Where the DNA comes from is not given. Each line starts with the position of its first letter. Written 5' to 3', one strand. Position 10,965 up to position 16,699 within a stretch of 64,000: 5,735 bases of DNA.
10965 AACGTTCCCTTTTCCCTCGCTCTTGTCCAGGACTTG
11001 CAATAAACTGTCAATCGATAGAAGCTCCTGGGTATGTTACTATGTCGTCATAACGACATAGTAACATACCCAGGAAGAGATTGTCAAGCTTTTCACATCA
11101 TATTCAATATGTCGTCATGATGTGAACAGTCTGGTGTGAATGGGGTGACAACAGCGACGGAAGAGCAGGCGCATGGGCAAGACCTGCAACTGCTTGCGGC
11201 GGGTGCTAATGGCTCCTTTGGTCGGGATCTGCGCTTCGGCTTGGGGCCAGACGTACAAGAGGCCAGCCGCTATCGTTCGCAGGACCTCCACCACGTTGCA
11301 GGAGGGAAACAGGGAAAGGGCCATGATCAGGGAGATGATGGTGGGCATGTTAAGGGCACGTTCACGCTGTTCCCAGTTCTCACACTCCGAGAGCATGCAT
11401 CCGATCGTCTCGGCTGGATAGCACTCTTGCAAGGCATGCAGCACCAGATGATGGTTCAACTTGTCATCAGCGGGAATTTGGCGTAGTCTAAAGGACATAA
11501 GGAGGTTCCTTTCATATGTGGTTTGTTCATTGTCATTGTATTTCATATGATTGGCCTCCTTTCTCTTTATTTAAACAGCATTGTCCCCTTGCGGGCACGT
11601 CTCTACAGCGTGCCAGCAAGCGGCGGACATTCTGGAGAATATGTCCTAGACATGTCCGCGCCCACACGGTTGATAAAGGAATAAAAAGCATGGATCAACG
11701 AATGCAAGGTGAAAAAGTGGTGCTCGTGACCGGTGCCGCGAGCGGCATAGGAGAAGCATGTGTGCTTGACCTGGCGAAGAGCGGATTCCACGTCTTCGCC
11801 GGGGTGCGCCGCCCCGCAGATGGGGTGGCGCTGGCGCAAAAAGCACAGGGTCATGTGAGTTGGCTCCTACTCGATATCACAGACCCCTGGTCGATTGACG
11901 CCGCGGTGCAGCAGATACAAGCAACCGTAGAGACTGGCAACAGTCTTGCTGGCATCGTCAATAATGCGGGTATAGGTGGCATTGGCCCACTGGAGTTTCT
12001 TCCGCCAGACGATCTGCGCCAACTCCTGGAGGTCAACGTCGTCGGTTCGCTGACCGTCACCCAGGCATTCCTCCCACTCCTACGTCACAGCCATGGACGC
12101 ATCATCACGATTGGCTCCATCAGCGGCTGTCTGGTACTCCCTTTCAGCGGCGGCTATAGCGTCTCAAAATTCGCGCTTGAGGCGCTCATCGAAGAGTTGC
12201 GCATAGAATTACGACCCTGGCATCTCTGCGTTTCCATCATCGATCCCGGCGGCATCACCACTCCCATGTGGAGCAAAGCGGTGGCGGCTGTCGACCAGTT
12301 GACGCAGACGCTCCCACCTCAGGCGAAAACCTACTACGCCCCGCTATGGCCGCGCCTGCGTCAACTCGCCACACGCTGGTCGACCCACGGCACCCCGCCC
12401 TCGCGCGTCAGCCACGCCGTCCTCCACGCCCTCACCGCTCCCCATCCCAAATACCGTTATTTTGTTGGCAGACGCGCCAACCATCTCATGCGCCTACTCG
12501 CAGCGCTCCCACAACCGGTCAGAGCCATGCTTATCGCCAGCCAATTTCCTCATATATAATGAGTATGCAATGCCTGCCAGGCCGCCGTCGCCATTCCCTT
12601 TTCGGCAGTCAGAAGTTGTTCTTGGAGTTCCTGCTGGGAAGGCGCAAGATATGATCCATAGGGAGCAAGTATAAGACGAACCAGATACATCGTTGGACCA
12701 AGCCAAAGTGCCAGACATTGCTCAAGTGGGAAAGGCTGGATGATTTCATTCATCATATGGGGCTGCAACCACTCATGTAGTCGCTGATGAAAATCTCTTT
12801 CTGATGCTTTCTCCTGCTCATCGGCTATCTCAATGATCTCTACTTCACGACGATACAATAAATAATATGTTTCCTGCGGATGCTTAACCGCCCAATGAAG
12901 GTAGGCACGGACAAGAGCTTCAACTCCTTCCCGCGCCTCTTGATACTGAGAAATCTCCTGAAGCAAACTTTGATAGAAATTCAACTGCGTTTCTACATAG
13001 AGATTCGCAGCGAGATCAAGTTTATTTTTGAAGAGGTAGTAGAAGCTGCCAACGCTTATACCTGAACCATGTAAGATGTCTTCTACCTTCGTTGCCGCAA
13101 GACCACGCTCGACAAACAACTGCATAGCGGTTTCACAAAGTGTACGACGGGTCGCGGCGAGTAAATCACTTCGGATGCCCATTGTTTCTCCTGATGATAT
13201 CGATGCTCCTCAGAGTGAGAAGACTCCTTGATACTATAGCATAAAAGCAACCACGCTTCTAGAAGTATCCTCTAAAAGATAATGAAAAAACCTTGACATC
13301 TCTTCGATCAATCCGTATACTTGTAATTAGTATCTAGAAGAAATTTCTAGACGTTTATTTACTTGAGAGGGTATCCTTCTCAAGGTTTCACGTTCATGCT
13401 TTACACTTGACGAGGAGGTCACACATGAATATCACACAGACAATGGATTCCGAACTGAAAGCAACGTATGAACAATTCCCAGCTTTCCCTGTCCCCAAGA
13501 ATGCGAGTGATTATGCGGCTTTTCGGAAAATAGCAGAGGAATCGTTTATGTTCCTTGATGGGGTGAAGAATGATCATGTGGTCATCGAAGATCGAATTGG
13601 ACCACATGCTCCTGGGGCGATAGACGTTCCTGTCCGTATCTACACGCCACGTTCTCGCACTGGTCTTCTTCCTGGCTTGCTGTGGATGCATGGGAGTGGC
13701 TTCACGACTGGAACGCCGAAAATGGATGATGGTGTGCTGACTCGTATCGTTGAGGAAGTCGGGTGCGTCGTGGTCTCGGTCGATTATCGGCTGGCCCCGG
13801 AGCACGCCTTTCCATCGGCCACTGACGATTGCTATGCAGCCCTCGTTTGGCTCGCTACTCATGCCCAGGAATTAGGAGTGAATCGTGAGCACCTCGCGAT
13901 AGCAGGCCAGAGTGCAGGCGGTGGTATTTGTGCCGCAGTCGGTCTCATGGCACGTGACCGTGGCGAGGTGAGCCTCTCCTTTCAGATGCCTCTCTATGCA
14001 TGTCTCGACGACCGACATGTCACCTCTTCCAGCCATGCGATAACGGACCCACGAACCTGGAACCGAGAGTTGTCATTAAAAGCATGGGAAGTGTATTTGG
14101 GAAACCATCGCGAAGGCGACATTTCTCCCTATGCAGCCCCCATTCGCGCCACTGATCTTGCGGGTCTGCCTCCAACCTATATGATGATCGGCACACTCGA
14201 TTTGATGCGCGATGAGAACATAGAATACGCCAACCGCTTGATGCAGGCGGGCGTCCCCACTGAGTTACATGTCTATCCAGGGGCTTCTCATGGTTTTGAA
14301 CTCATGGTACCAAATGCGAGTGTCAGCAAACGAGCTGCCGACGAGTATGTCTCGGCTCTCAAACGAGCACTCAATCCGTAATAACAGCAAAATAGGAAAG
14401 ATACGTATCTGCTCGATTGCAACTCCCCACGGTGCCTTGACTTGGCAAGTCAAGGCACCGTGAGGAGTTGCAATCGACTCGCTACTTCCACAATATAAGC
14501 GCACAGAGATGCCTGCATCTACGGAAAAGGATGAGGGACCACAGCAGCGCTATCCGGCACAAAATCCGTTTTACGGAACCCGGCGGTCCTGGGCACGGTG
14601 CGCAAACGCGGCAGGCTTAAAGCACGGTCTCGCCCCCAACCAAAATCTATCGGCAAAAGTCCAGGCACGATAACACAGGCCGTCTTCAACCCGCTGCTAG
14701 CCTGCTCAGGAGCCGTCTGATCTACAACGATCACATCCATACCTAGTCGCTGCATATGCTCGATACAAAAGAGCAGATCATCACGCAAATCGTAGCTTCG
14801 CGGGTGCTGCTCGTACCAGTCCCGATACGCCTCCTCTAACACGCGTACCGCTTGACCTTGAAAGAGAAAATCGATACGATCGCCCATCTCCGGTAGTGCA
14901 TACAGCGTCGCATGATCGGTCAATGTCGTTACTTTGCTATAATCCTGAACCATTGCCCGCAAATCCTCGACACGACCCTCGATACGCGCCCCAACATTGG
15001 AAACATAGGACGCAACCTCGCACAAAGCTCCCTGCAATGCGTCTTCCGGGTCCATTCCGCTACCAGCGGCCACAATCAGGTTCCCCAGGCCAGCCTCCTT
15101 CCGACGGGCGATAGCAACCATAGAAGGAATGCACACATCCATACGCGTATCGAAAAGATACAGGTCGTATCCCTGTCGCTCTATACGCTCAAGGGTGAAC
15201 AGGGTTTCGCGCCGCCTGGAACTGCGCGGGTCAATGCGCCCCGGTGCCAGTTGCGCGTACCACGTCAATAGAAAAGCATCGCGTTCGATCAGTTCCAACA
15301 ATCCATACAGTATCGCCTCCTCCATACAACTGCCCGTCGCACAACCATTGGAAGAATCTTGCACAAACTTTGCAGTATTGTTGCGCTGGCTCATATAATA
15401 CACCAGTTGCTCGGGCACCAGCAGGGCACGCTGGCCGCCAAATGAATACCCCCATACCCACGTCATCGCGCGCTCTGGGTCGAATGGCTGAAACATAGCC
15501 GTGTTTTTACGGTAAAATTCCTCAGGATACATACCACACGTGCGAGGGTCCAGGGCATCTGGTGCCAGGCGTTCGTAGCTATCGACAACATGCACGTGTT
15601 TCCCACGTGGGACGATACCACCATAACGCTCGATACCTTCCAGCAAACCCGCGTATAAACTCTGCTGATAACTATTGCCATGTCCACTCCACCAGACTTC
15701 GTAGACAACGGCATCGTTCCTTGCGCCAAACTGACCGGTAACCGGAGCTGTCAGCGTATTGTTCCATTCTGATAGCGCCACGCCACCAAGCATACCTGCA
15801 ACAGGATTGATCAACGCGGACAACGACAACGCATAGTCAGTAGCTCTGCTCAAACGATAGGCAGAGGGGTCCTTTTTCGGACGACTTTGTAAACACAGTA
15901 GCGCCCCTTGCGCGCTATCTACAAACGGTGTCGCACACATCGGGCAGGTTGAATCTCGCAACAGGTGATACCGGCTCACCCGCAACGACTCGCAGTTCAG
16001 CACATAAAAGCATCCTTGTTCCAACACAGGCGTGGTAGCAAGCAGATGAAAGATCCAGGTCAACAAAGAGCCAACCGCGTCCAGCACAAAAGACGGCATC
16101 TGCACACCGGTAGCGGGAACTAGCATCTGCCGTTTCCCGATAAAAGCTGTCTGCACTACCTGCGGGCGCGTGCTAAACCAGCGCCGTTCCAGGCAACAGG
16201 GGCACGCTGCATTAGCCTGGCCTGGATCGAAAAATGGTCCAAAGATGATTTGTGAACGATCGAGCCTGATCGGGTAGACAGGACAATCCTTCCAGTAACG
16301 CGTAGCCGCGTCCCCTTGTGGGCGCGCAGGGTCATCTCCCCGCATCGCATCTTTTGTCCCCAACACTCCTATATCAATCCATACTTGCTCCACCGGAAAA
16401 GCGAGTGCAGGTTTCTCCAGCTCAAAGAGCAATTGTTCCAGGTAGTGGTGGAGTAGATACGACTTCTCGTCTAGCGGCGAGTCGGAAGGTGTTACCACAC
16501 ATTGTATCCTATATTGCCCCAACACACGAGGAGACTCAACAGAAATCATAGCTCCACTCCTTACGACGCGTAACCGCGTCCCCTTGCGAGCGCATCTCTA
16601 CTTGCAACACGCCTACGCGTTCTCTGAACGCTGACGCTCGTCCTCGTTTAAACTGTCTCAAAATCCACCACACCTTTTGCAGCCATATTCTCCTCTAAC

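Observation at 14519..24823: Compact thiopeptide-like azole/dehydroamino-acid RiPP cluster with a non-standard enzyme complement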

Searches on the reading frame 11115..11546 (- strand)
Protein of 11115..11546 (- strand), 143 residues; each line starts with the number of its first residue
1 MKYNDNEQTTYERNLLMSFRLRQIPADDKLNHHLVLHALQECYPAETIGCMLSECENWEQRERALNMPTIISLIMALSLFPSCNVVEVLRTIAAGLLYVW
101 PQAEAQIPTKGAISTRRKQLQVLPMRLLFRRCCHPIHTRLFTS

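Call 8: search_protein_families(library=pfam, proteins=[window:11115-11546:-], max_evalue=0.001)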
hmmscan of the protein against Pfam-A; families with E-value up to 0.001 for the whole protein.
window:11115-11546:- (143 aa): 1 family
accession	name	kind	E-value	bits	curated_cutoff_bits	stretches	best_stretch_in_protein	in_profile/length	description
PF13006.12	Nterm_IS4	-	4.8e-14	52.8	25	1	36-130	4-95/95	Insertion element 4 transposase N-terminal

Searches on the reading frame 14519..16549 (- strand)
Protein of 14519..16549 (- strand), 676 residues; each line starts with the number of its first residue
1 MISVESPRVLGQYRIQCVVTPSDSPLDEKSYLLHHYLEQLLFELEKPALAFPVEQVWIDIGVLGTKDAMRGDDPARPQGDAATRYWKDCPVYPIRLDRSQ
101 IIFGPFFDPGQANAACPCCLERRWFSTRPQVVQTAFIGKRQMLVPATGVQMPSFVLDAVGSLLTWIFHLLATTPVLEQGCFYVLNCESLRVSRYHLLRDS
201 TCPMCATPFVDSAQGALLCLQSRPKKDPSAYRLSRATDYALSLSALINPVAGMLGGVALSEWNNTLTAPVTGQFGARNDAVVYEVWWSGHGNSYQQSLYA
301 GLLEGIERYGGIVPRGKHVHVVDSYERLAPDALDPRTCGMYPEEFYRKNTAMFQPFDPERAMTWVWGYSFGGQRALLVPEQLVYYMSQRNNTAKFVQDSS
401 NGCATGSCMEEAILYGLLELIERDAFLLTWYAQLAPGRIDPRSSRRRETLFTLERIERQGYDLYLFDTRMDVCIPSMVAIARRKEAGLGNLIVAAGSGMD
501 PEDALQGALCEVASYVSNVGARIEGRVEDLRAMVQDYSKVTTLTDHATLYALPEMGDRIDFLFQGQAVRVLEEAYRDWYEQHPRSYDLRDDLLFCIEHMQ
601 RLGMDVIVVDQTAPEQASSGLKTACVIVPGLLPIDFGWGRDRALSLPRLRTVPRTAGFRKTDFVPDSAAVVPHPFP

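Call 5: search_protein_families(library=pfam, proteins=[window:14519-16549:-], max_evalue=0.01)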
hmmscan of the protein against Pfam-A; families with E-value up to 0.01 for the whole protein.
window:14519-16549:- (676 aa): 1 family
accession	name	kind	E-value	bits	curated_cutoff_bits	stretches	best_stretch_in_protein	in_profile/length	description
PF02624.21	YcaO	-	4.6e-84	283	25.7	1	288-631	1-324/325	YcaO cyclodehydratase, ATP-ad Mg2+-binding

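Call 6: search_protein_families(library=ncbifam, proteins=[window:14519-16549:-], max_evalue=0.01)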
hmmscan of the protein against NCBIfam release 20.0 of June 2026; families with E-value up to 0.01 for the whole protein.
window:14519-16549:- (676 aa): 4 families
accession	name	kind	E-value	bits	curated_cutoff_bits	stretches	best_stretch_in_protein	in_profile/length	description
TIGR03604.1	TOMM_cyclo_SagD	subfamily_domain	1.1e-98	330.6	219.25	1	289-676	1-377/377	thiazole/oxazole-forming peptide maturase, SagD family component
TIGR03266.1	methan_mark_1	equivalog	1.6e-23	83.3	365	1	286-516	54-269/376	YcaO-related McrA-glycine thioamidation protein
TIGR03882.1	cyclo_dehyd_2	equivalog_domain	6.2e-20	72.1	36.9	1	90-254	2-164/164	TOMM precursor leader peptide-binding protein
TIGR00702.1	TIGR00702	domain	2.6e-16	59.7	75.65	1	359-514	113-267/377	YcaO-type kinase domain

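Call 86: search_solved_structures(query=window:14519-16549:-, max_evalue=0.001)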
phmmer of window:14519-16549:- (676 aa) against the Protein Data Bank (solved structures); distinct sequences matched with E-value up to 0.001: 5.
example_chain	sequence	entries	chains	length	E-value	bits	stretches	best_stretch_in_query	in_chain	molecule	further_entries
4v1t_A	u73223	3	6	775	5.5e-35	124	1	163-645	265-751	LYND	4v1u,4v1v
4bs9_A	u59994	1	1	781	7.9e-34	120.1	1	174-661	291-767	TRUD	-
7u58_A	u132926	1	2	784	7.1e-32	113.7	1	178-640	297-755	MusD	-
6pe3_A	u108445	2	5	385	7.7e-15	57.4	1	356-526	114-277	Uncharacterized protein MJ1094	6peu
6ci7_A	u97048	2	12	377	2.7e-08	35.8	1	363-527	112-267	YcaO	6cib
